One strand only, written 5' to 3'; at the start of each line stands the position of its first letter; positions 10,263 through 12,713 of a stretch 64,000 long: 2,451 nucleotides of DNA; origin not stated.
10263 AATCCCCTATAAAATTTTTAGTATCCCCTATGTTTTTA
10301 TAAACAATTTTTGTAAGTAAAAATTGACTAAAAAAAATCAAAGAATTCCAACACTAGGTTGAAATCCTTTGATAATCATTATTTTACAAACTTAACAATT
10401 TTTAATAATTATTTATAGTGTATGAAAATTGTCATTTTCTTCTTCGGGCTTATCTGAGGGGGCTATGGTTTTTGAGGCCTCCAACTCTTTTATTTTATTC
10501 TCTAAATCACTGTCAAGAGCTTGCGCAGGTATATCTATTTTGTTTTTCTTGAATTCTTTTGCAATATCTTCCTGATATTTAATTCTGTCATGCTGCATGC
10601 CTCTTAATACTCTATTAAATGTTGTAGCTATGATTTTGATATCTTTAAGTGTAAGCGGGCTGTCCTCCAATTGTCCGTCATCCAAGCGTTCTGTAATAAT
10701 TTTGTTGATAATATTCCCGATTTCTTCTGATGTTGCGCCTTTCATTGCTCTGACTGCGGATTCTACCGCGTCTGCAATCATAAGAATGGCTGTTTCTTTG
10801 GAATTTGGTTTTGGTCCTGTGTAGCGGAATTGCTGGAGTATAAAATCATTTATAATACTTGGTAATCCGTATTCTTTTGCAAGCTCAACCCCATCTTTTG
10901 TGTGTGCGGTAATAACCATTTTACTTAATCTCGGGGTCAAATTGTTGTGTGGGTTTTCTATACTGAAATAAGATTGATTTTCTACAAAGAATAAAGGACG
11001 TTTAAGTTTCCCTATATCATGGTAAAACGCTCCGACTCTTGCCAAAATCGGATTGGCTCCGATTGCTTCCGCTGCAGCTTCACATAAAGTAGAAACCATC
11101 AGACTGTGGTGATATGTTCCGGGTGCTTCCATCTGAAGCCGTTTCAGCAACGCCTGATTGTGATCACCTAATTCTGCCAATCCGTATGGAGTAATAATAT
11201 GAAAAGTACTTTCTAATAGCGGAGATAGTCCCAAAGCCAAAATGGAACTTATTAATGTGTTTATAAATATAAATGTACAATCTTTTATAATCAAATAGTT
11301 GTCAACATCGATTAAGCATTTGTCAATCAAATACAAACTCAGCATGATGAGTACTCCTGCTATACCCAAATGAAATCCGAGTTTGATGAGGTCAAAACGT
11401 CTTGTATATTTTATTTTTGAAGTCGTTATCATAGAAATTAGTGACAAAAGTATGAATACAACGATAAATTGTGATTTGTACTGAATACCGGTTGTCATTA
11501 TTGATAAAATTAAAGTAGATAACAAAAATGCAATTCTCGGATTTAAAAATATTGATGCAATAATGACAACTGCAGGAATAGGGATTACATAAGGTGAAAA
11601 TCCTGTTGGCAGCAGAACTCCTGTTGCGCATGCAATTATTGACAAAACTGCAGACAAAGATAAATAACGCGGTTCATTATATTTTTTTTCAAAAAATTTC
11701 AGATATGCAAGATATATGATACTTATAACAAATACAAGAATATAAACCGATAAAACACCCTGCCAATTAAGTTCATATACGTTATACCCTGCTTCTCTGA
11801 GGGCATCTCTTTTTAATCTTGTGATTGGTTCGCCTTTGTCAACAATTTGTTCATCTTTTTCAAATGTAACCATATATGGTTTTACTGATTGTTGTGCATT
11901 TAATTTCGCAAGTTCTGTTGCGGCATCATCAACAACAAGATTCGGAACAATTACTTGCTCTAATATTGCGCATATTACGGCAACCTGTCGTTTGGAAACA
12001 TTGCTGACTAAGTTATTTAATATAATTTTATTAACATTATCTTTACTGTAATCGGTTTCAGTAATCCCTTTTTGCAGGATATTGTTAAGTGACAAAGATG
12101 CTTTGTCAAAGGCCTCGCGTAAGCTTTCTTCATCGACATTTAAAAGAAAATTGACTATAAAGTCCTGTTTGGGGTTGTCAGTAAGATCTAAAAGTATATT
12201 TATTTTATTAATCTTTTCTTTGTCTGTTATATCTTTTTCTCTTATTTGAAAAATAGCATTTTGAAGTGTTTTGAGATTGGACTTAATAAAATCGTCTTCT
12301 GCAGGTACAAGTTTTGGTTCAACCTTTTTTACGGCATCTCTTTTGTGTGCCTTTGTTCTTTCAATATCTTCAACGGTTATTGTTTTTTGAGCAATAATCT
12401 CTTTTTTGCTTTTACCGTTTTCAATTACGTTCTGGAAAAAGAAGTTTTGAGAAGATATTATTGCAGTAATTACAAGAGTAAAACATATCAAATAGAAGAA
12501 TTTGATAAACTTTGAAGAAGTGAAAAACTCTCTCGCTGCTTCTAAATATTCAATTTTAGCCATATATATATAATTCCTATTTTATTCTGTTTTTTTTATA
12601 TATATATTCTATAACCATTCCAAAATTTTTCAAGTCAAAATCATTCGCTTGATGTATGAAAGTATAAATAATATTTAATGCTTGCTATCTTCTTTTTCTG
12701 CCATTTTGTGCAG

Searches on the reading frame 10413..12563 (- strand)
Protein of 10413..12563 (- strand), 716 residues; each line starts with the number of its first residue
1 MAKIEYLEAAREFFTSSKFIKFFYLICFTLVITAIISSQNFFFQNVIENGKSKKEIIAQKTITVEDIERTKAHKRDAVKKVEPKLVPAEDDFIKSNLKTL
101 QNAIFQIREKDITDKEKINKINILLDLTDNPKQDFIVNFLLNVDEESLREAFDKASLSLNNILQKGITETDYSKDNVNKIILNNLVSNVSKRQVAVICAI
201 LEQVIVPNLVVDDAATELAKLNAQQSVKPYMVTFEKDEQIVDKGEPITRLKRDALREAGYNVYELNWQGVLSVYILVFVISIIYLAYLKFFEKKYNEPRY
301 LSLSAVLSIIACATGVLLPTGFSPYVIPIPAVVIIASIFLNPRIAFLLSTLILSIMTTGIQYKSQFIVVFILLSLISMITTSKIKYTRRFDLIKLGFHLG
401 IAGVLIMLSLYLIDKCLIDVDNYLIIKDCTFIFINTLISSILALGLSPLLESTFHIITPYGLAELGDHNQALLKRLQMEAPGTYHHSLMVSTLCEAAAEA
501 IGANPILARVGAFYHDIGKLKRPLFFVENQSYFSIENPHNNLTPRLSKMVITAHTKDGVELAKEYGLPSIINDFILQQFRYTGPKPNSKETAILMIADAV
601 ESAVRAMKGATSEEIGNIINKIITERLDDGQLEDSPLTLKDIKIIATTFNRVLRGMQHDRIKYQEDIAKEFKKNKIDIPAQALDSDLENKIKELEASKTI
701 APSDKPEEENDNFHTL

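Call 16: search_protein_families(library=pfam, proteins=[window:10413-12563:-])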
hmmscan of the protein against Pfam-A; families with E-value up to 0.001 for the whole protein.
window:10413-12563:- (716 aa): 3 families
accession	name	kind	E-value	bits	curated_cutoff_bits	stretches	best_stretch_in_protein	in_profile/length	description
PF07697.16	7TMR-HDED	-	4e-29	102.7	27.6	1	52-259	6-221/224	7TM-HD extracellular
PF07698.17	7TM-7TMR_HD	-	3.1e-24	86.4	29.4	1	267-458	1-190/190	7TM receptor with intracellular HD hydrolase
PF01966.28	HD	-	6.2e-15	55.9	22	1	483-601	1-114/116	HD domain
